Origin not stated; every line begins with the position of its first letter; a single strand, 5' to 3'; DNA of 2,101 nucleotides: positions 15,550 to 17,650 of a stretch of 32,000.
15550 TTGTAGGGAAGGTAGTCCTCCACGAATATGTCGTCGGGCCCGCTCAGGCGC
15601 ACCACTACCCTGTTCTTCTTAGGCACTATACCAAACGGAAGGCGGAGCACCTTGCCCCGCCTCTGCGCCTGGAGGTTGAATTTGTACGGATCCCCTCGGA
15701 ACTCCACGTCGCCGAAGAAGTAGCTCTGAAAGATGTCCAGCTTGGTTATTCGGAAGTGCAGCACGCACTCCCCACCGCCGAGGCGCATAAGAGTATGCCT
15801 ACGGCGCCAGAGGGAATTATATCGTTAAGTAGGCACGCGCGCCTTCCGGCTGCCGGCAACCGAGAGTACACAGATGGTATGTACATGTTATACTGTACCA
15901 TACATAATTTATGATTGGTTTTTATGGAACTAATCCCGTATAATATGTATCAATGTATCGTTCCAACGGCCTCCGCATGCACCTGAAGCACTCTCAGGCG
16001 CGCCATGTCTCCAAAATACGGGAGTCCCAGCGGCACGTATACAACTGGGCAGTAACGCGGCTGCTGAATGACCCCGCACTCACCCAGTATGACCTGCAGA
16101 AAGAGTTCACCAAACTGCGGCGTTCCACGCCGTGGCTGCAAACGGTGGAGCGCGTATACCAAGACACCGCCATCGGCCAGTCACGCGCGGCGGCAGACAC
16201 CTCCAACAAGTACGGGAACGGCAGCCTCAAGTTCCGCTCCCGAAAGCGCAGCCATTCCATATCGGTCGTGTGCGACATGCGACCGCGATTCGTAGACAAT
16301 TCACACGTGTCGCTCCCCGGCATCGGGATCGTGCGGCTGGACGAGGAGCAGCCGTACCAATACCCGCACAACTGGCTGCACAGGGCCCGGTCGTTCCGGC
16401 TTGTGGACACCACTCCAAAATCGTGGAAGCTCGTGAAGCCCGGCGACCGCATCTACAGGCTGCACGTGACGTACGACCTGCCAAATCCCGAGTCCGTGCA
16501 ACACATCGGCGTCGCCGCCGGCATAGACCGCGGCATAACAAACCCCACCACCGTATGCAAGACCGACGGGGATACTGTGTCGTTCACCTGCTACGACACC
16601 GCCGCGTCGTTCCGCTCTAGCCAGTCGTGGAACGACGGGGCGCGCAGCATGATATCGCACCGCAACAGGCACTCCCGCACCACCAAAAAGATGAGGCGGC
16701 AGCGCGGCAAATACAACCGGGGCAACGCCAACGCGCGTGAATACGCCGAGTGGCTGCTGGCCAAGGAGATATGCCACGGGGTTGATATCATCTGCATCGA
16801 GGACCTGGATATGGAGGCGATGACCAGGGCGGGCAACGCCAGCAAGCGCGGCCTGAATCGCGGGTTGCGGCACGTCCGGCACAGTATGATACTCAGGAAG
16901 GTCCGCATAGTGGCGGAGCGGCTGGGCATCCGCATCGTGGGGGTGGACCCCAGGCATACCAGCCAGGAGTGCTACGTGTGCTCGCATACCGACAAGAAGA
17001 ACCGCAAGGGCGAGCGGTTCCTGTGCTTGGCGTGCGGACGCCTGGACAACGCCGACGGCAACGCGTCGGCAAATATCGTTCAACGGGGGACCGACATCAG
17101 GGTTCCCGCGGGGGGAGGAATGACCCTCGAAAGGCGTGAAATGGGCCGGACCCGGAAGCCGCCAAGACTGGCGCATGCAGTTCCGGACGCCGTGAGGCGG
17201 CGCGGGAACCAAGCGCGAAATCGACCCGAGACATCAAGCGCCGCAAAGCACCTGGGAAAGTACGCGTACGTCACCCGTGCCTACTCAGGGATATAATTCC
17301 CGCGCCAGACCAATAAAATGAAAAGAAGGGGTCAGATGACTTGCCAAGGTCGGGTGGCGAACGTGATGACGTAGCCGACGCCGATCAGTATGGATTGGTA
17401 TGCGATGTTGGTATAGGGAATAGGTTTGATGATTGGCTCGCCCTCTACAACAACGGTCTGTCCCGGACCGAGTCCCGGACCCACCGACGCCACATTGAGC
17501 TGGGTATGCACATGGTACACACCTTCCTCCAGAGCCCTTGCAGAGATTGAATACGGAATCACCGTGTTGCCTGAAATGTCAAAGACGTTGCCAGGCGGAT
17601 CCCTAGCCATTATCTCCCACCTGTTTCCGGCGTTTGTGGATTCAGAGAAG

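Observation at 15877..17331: Stand-alone TnpB with an intact nuclease triad inserted tail-to-tail against amoB; candidate omega-RNA over its odd C-terminal tail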

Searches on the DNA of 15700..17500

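Call 6: search_rna_families(source=window, start=15700, end=17500, threshold=evalue, max_evalue=10)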
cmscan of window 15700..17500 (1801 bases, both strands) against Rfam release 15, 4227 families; matches with E-value up to 10: 1.
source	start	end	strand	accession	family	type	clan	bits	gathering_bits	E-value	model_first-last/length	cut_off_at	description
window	16586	16652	-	RF00857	mir-233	Gene; miRNA;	-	18.9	67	2.1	1-78/78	no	mir-233 microRNA precursor family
